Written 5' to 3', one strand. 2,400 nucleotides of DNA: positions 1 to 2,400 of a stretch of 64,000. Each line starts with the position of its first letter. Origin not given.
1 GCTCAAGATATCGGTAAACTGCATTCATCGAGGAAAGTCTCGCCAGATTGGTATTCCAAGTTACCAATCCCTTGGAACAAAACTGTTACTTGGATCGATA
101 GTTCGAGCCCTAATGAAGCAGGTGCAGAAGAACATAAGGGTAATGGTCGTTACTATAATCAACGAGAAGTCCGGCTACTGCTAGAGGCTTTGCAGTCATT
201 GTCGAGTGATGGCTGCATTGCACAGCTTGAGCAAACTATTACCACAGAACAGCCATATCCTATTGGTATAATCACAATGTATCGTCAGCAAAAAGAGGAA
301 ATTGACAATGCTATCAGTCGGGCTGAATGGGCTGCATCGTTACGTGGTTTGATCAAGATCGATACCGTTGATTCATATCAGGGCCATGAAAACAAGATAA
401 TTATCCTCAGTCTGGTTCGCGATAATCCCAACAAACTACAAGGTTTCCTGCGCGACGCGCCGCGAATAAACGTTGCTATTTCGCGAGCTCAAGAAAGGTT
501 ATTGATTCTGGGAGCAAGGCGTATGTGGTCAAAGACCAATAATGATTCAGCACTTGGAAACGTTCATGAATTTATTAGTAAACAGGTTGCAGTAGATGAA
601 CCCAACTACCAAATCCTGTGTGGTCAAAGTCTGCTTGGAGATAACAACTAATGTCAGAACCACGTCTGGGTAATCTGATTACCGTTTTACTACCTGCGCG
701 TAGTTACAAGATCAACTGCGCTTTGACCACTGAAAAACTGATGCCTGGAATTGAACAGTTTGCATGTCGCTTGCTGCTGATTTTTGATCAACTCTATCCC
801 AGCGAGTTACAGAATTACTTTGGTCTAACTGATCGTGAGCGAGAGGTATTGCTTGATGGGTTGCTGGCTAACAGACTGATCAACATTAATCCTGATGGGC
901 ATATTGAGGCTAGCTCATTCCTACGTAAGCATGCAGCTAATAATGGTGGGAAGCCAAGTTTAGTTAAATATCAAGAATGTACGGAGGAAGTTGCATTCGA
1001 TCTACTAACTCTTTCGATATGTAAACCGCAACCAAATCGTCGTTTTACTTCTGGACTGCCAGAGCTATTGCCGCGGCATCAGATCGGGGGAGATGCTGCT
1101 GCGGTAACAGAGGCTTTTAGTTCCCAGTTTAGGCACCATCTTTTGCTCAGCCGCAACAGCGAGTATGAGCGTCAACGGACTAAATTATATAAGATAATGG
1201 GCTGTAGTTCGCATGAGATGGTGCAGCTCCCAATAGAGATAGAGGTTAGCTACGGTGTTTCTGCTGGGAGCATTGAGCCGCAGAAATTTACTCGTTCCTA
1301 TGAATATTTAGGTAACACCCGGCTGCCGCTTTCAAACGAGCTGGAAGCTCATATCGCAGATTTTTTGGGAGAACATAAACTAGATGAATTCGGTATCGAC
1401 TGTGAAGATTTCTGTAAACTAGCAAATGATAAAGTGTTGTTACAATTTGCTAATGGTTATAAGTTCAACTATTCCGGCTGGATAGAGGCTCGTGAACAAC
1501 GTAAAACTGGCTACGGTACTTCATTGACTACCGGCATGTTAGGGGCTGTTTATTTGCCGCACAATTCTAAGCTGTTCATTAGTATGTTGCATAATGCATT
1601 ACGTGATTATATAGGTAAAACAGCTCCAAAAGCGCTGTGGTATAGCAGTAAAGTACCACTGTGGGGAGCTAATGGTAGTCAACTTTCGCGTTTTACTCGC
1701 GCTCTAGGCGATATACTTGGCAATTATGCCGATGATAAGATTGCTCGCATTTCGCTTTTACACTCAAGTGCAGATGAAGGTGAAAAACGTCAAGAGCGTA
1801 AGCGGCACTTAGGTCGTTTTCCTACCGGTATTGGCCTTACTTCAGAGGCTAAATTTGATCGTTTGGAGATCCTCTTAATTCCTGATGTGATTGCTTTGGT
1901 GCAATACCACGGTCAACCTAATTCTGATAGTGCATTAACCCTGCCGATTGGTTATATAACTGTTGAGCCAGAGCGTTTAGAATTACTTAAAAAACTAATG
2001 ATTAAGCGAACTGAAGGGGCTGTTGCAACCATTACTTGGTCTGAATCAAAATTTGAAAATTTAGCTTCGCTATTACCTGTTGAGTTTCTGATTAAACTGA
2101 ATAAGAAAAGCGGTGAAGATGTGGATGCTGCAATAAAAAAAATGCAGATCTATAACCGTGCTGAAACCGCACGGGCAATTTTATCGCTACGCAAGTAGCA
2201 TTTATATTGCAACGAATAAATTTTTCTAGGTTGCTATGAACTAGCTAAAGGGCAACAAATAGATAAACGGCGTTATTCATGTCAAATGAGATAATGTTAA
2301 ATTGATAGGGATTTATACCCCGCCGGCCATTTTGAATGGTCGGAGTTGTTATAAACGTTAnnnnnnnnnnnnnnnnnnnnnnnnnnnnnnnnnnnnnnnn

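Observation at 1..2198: Truncated SF1 helicase translationally coupled to a 515-aa protein of unknown function: possible two-gene defense or conflict system running off the window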

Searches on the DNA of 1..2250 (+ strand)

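Call 3: search_dna_similar(query=window:1-2250:+, collection=ecoli_genomes, mode=near, max_rows=25)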
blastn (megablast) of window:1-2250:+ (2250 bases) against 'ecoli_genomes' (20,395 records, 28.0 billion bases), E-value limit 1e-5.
Records with a match: 69; places in all: 69; records where one place covers at least 80% of the query: 69.
Genomes with a match: 69 of 5426; with a place that covers at least 80% of the query: 69. Places per genome that has any: lowest 1, median 1, highest 1. On chromosomes: 69 places; on plasmids: 0.
Best place of each record, by identity: >=99% 67; 95-99% 2.
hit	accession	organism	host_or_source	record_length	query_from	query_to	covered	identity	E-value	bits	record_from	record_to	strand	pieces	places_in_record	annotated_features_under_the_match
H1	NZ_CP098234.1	Escherichia coli strain ZYB39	bovine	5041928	1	2250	100%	100.0%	0e+0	4156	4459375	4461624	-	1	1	hypothetical protein | AAA domain-containing protein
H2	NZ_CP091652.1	Escherichia coli strain KMi025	river water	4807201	1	2250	100%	99.9%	0e+0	4161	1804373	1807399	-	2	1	hypothetical protein | IS1-like element IS1A family transposase | AAA domain-containing protein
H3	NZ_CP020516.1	Escherichia coli strain 222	Homo sapiens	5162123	1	2250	100%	99.9%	0e+0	4145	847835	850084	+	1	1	hypothetical protein | AAA domain-containing protein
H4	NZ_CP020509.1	Escherichia coli strain 165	Homo sapiens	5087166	1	2250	100%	99.9%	0e+0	4145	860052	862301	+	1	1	hypothetical protein | AAA domain-containing protein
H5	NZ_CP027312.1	Escherichia coli strain 2013C-3181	Homo sapiens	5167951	1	2250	100%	99.9%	0e+0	4145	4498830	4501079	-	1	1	hypothetical protein | AAA domain-containing protein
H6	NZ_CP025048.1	Escherichia coli strain SC516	Chicken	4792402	1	2250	100%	99.9%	0e+0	4145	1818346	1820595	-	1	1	hypothetical protein | AAA domain-containing protein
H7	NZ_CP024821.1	Escherichia coli strain CREC-591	Homo sapiens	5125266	1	2250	100%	99.9%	0e+0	4145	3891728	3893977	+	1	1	hypothetical protein | AAA domain-containing protein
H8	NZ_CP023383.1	Escherichia coli strain 1223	canine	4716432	1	2250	100%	99.9%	0e+0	4145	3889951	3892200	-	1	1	hypothetical protein | AAA domain-containing protein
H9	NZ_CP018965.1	Escherichia coli strain Ecol_517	Homo sapiens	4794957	1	2250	100%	99.9%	0e+0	4145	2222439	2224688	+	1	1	hypothetical protein | AAA domain-containing protein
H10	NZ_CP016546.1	Escherichia coli strain O177:H21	Homo sapiens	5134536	1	2250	100%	99.9%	0e+0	4145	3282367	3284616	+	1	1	hypothetical protein | AAA domain-containing protein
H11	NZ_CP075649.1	Escherichia coli strain STEC17-190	Homo sapiens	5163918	1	2250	100%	99.9%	0e+0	4145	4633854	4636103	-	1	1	hypothetical protein | AAA domain-containing protein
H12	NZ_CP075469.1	Escherichia coli strain NT1W22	pig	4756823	1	2250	100%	99.9%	0e+0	4145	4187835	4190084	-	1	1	hypothetical protein | AAA domain-containing protein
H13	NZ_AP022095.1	Escherichia coli strain WP4-S18-ESBL-08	-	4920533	1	2250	100%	99.9%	0e+0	4145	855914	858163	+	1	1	hypothetical protein | AAA domain-containing protein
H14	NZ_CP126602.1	Escherichia coli strain Ec1117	Oregano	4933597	1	2250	100%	99.9%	0e+0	4145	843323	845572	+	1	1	hypothetical protein | AAA domain-containing protein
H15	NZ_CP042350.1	Escherichia coli strain RM10410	crow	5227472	1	2250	100%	99.9%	0e+0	4145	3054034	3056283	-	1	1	hypothetical protein | AAA domain-containing protein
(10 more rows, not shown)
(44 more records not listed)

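Call 6: get_annotated_region(hit=H1, flank=20000)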
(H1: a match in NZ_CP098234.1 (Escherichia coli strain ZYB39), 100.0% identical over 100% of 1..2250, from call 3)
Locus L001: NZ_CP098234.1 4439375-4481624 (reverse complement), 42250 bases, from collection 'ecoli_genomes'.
description: Escherichia coli strain ZYB39 chromosome, complete genome
organism: Escherichia coli strain ZYB39 (NCBI taxid 562)
replicon: chromosome; assembly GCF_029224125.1
host: bovine; source: -; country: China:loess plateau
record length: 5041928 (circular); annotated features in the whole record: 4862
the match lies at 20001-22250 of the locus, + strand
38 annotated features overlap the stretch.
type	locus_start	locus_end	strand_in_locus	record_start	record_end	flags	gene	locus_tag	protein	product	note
CDS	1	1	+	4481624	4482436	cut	-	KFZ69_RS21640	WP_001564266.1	reverse transcriptase domain-containing protein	-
CDS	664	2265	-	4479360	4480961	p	tnpC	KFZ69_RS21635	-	IS66 family transposase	internal stop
CDS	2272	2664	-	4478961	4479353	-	tnpB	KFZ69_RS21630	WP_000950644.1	IS66 family insertion sequence element accessory protein TnpB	TnpB, as the term is used for proteins encoded by IS66 family insertion elements, is considered an accessory protein, ...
CDS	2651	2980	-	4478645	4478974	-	tnpA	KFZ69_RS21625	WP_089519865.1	IS66 family insertion sequence element accessory protein TnpA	-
CDS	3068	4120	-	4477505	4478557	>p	-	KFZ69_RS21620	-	IS256-like element ISEc39 family transposase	incomplete; partial in the middle of a contig; missing C-terminus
CDS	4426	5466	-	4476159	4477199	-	-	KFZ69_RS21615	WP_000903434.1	IS481 family transposase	-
CDS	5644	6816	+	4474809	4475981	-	istA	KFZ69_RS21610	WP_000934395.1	IS21 family transposase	-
CDS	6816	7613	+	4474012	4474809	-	istB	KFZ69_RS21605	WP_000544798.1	IS21-like element helper ATPase IstB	-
CDS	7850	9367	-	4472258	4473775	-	-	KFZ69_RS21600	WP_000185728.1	5'-methylthioadenosine/S-adenosylhomocysteine nucleosidase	-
CDS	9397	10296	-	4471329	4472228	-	-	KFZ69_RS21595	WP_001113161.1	WYL domain-containing protein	-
CDS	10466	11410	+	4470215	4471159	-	-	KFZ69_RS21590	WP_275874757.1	CBASS oligonucleotide cyclase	-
CDS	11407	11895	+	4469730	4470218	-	-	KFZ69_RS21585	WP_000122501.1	hypothetical protein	-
CDS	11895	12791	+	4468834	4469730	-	-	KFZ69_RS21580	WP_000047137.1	ATP-binding protein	-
CDS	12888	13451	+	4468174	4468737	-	-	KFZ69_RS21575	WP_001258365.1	3'-5' exonuclease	-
CDS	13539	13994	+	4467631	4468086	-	-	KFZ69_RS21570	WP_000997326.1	hypothetical protein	-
CDS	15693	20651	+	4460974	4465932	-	-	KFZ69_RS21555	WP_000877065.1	AAA domain-containing protein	-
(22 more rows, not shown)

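Call 62: search_dna_similar(query=L001:15693-20651:+, collection=ecoli_genomes, mode=near, max_rows=12, rows=spread)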
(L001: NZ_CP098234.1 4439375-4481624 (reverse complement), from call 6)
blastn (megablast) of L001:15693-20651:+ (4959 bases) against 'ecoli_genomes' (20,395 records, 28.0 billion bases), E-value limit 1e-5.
Records with a match: 71; places in all: 71; records where one place covers at least 80% of the query: 69.
Genomes with a match: 71 of 5426; with a place that covers at least 80% of the query: 69. Places per genome that has any: lowest 1, median 1, highest 1. On chromosomes: 71 places; on plasmids: 0.
Best place of each record, by identity: >=99% 69; 95-99% 2.
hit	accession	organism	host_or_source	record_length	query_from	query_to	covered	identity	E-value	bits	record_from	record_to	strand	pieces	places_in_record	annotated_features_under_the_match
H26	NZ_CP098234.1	Escherichia coli strain ZYB39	bovine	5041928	1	4959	100%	100.0%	0e+0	9158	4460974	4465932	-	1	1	AAA domain-containing protein | hypothetical protein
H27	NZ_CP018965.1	Escherichia coli strain Ecol_517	Homo sapiens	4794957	1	4959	100%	99.9%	0e+0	9142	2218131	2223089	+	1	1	AAA domain-containing protein | hypothetical protein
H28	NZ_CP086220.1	Escherichia coli strain 779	Homo sapiens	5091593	1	4959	100%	99.9%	0e+0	9142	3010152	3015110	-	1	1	AAA domain-containing protein | hypothetical protein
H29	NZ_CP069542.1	Escherichia coli strain FDAARGOS_1248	Homo sapiens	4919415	1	4959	100%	99.9%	0e+0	9142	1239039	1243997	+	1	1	AAA domain-containing protein | hypothetical protein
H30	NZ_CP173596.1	Escherichia coli strain 98192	Homo sapiens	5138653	1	4959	100%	99.9%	0e+0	9142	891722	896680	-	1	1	AAA domain-containing protein | hypothetical protein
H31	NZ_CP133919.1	Escherichia coli strain M21170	Homo sapiens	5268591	1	4959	100%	99.9%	0e+0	9142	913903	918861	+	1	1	AAA domain-containing protein | hypothetical protein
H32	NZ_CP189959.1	Escherichia coli strain c1-17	Homo sapiens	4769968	1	4959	100%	99.9%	0e+0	9142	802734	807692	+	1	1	AAA domain-containing protein | hypothetical protein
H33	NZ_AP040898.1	Escherichia coli strain c1-17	Homo sapiens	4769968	1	4959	100%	99.9%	0e+0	9142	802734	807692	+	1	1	AAA domain-containing protein | hypothetical protein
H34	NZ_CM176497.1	Escherichia coli strain Eco_23-2667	canine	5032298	1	4959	100%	99.9%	0e+0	9142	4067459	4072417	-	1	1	AAA domain-containing protein | hypothetical protein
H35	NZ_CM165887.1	Escherichia coli strain N51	Homo sapiens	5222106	1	4959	100%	99.9%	0e+0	9136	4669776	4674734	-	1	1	AAA domain-containing protein | hypothetical protein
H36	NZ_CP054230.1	Escherichia coli strain EcPF14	Homo sapiens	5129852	1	4959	100%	99.6%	0e+0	9042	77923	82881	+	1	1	AAA domain-containing protein | hypothetical protein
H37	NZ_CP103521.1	Escherichia coli strain 2779 - blood draw same patient as ...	Homo sapiens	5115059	1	3193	64%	99.9%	0e+0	5886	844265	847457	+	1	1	NERD domain-containing protein kinase family protein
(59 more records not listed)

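Call 82: get_annotated_region(hit=H3, flank=16000)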
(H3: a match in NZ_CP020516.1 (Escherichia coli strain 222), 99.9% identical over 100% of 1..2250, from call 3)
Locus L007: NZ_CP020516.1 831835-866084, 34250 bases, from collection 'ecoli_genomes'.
description: Escherichia coli strain 222 chromosome, complete genome
organism: Escherichia coli strain 222 (NCBI taxid 562)
replicon: chromosome; assembly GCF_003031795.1
host: Homo sapiens; source: urine; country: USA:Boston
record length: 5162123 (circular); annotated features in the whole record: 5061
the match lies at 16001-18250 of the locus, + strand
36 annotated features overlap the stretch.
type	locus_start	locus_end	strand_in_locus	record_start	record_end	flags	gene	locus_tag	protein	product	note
CDS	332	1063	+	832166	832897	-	-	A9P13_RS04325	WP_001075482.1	inovirus Gp2 family protein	-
CDS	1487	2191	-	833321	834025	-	-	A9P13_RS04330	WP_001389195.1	toll/interleukin-1 receptor domain-containing protein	-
CDS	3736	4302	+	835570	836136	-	-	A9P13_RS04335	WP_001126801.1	YagK/YfjJ domain-containing protein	-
CDS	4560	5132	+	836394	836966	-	-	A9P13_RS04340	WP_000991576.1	hypothetical protein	-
CDS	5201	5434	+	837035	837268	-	-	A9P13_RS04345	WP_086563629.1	helix-turn-helix transcriptional regulator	-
CDS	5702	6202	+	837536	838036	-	-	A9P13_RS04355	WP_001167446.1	hypothetical protein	-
CDS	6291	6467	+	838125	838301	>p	-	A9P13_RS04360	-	hypothetical protein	incomplete; partial in the middle of a contig; missing C-terminus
CDS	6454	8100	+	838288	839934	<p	tssF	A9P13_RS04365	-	type VI secretion system baseplate subunit TssF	incomplete; partial in the middle of a contig; missing N-terminus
CDS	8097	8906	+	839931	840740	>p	tssG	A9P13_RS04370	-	type VI secretion system baseplate subunit TssG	incomplete; partial in the middle of a contig; missing C-terminus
CDS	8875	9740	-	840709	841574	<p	-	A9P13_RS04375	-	IS66 family transposase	frameshifted; incomplete; partial in the middle of a contig; missing C-terminus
CDS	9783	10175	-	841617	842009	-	tnpB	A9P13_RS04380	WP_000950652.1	IS66 family insertion sequence element accessory protein TnpB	TnpB, as the term is used for proteins encoded by IS66 family insertion elements, is considered an accessory protein, ...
CDS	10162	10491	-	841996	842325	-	tnpA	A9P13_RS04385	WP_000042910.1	IS66 family insertion sequence element accessory protein TnpA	-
CDS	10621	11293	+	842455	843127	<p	-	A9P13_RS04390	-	DDE-type integrase/transposase/recombinase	frameshifted; internal stop; incomplete; partial in the middle of a contig; missing N-terminus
CDS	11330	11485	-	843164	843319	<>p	-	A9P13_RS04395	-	tyrosine-type recombinase/integrase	incomplete; partial in the middle of a contig; missing N-terminus and C-terminus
CDS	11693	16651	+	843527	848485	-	-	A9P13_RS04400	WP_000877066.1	AAA domain-containing protein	-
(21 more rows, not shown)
